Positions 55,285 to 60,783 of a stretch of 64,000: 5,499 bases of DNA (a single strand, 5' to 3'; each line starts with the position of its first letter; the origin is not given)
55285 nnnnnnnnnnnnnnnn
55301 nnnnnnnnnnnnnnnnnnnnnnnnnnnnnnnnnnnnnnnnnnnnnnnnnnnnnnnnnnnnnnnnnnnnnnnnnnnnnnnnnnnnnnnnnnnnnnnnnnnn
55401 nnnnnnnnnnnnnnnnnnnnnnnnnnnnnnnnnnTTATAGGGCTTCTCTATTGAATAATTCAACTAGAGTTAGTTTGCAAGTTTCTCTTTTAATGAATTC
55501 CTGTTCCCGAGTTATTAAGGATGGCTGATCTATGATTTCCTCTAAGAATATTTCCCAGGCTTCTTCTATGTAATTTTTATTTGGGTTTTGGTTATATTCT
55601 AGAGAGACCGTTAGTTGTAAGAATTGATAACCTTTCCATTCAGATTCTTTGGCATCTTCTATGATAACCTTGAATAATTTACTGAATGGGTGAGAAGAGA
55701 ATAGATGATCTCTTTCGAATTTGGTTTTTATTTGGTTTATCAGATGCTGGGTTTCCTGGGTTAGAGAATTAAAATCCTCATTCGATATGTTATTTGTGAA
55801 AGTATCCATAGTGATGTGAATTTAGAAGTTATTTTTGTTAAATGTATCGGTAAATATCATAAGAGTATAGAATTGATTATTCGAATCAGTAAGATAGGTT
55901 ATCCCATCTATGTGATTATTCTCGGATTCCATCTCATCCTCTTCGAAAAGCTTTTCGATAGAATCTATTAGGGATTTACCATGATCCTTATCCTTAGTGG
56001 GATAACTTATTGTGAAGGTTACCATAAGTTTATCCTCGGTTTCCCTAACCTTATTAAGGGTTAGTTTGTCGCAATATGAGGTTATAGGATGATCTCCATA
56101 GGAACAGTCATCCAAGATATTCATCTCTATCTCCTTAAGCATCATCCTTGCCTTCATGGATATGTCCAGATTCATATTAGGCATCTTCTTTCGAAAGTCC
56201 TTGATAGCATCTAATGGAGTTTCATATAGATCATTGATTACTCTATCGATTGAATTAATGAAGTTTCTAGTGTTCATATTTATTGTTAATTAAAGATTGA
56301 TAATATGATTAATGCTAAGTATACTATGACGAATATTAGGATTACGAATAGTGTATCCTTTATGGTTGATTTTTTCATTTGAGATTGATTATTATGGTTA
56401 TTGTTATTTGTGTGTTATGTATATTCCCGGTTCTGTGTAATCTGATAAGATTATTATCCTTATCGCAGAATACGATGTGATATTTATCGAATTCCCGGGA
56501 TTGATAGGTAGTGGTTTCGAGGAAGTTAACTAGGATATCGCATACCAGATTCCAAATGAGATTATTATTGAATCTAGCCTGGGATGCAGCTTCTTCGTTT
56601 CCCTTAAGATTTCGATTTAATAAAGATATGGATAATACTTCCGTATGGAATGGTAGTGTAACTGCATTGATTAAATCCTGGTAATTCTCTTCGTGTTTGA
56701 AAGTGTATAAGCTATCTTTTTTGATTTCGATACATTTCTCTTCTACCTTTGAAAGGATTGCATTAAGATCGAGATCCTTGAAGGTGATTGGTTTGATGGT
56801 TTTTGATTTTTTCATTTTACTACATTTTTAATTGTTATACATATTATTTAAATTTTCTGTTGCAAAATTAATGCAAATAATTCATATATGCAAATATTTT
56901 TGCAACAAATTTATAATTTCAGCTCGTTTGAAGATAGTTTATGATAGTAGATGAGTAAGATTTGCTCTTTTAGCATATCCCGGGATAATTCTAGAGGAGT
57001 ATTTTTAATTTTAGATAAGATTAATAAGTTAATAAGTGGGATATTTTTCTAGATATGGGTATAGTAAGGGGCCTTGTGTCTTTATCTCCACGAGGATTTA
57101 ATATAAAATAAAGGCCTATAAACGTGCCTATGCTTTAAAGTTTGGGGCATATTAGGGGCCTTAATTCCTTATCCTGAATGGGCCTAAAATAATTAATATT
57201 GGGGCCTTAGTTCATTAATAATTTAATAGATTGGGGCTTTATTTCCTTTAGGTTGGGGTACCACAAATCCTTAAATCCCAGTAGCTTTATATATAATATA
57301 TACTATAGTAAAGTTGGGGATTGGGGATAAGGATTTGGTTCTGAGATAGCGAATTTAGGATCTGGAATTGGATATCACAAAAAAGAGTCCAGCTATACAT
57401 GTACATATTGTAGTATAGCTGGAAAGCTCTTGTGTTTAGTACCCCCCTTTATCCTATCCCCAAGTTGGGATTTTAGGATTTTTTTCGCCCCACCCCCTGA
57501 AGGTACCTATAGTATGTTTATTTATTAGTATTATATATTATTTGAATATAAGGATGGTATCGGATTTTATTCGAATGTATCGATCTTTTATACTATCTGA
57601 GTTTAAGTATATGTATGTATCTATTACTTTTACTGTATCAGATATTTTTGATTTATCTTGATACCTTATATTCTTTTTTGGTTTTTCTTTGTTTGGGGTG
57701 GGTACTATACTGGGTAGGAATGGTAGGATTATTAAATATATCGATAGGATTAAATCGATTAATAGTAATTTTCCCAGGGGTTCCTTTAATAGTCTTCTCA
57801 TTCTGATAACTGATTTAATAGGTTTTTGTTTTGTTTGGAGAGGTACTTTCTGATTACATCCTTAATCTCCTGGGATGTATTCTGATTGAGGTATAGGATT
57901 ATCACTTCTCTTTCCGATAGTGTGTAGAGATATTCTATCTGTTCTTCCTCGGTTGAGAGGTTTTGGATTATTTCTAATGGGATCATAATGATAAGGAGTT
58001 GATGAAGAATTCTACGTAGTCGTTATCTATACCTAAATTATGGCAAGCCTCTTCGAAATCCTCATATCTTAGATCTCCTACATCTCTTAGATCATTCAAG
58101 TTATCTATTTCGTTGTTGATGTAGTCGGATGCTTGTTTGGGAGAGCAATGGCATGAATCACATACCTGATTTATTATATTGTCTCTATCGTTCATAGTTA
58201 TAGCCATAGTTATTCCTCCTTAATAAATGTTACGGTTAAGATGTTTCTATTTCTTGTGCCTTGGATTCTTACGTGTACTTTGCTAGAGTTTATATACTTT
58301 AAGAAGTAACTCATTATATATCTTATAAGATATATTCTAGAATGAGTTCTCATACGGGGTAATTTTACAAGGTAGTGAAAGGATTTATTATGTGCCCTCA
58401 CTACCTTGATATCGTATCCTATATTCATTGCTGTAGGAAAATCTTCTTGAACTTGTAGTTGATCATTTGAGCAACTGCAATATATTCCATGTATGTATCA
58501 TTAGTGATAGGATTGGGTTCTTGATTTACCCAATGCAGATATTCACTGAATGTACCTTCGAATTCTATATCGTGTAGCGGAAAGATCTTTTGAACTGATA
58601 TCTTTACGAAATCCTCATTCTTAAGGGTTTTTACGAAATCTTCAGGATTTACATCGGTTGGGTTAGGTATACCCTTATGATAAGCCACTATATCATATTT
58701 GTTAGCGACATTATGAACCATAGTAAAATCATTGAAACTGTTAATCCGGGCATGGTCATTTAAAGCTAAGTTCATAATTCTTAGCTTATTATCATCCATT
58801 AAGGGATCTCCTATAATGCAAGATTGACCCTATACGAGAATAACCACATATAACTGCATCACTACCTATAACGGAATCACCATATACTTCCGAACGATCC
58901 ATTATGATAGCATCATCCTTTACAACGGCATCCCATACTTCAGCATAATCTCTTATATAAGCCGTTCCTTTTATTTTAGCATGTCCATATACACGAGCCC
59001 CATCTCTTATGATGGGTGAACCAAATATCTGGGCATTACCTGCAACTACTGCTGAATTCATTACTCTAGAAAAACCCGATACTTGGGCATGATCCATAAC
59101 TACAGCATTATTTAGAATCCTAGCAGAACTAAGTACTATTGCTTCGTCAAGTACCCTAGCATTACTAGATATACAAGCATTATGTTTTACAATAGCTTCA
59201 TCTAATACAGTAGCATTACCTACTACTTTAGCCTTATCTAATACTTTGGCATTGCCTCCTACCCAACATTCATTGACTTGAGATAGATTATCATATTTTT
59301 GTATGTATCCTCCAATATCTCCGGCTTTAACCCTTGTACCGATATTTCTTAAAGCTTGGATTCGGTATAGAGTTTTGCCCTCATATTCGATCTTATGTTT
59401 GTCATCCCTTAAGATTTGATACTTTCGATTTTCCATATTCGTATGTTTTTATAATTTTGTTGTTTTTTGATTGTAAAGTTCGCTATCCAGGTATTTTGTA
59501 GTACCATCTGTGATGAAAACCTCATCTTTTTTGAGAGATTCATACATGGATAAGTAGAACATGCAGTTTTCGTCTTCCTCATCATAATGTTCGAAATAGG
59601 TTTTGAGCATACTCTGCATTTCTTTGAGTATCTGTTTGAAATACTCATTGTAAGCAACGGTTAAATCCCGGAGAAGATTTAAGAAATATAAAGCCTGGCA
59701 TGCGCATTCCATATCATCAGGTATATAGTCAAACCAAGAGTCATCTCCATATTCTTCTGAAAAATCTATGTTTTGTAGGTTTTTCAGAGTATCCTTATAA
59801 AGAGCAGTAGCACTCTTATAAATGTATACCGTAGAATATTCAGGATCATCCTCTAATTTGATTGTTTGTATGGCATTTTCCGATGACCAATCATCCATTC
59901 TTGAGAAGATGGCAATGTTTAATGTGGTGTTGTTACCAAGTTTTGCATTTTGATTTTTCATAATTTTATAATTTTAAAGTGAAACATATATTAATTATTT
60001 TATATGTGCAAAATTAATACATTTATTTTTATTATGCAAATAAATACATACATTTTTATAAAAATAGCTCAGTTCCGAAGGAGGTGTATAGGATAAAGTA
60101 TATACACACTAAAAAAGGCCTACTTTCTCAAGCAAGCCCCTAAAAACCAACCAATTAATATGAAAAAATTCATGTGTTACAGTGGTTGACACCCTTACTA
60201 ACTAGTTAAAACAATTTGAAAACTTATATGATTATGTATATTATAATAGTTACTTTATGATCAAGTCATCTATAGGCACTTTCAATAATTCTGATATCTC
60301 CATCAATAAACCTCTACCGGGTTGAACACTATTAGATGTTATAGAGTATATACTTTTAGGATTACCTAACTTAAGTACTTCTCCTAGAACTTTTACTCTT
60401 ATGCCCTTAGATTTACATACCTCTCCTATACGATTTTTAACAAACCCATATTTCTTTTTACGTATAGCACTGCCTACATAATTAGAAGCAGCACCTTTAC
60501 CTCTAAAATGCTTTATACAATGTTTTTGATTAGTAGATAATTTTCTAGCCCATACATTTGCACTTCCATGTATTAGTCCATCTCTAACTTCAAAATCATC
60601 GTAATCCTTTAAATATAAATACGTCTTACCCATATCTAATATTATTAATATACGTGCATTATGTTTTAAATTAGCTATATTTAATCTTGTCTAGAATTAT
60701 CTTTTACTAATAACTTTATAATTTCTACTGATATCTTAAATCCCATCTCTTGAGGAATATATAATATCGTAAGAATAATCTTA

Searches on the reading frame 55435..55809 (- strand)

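Call 24: search_protein_families(library=phrogs, proteins=[window:55435-55809:-], max_evalue=0.01)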
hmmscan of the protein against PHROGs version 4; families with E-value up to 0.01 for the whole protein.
window:55435-55809:- (124 aa): 0 families

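Call 74: search_protein_families(library=pfam, proteins=[window:55435-55809:-], max_evalue=1)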
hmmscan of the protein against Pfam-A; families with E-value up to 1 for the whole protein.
window:55435-55809:- (124 aa): 1 family
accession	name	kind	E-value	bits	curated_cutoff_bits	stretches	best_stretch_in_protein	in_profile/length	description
PF16809.10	NleF_casp_inhib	-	0.17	12.4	24.1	0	13-33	2-22/145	NleF caspase inhibitor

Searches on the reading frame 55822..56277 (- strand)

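Call 24: search_protein_families(library=phrogs, proteins=[window:55822-56277:-], max_evalue=0.01)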
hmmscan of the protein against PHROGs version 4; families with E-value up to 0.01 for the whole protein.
window:55822-56277:- (151 aa): 0 families

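Call 74: search_protein_families(library=pfam, proteins=[window:55822-56277:-], max_evalue=1)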
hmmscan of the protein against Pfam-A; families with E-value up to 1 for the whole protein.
window:55822-56277:- (151 aa): 1 family
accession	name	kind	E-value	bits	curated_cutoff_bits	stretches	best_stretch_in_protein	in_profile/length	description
PF12717.13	Cnd1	-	0.037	14.5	26.4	1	24-119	59-153/162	non-SMC mitotic condensation complex subunit 1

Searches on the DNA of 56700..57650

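Call 76: search_rna_families(source=window, start=56700, end=57650, threshold=evalue, max_evalue=5)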
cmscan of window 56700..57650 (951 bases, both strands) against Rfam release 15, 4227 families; matches with E-value up to 5: 6.
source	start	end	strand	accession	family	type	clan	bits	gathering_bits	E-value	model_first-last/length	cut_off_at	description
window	57086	57241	+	RF02921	RT-14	Gene; sRNA;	-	22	48.1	1.8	1-144/144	no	RT-14 RNA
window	57263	57338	+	RF04096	mir-4433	Gene; miRNA;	-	17.7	77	1.9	1-83/83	no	mir-4433 microRNA precursor family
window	57121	57153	+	RF00314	snoZ182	Gene; snRNA; snoRNA; CD-box;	-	17.3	80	3.8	1-92/92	no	Small nucleolar RNA Z182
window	56888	56990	+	RF01610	ceN104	Gene; snRNA; snoRNA; HACA-box;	-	17.2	65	3.7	1-153/153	no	Caenorhabditis snoRNA ceN104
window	57111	57245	+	RF01261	snR82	Gene; snRNA; snoRNA; HACA-box;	CL00040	16.5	60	0.41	1-270/270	no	Small nucleolar RNA snR82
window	57148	57279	-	RF01794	sok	Gene; antitoxin;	-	14.6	59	1.3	1-157/157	no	sok antitoxin (CssrC)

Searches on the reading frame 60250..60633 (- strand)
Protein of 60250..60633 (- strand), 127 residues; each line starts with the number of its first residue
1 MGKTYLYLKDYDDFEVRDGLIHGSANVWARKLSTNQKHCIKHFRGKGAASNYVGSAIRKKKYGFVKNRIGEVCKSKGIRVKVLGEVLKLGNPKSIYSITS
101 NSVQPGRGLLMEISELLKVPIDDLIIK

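Call 24: search_protein_families(library=phrogs, proteins=[window:60250-60633:-], max_evalue=0.01)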
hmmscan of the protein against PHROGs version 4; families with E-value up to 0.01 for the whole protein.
window:60250-60633:- (127 aa): 1 family
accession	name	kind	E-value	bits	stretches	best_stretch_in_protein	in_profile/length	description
phrog_8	-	transcription regulation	0.0011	19.5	1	65-125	77-136/346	transcriptional regulator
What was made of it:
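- The window encodes a weak candidate helix-turn-helix protein at 60250..60633; its only database match is a PHROG 'transcriptional regulator' family at E = 0.0011 (call 24).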

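Call 109: search_protein_families(library=ncbifam, proteins=[window:60250-60633:-], max_evalue=0.01)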
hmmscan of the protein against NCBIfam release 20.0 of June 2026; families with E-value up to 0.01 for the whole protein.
window:60250-60633:- (127 aa): 0 families
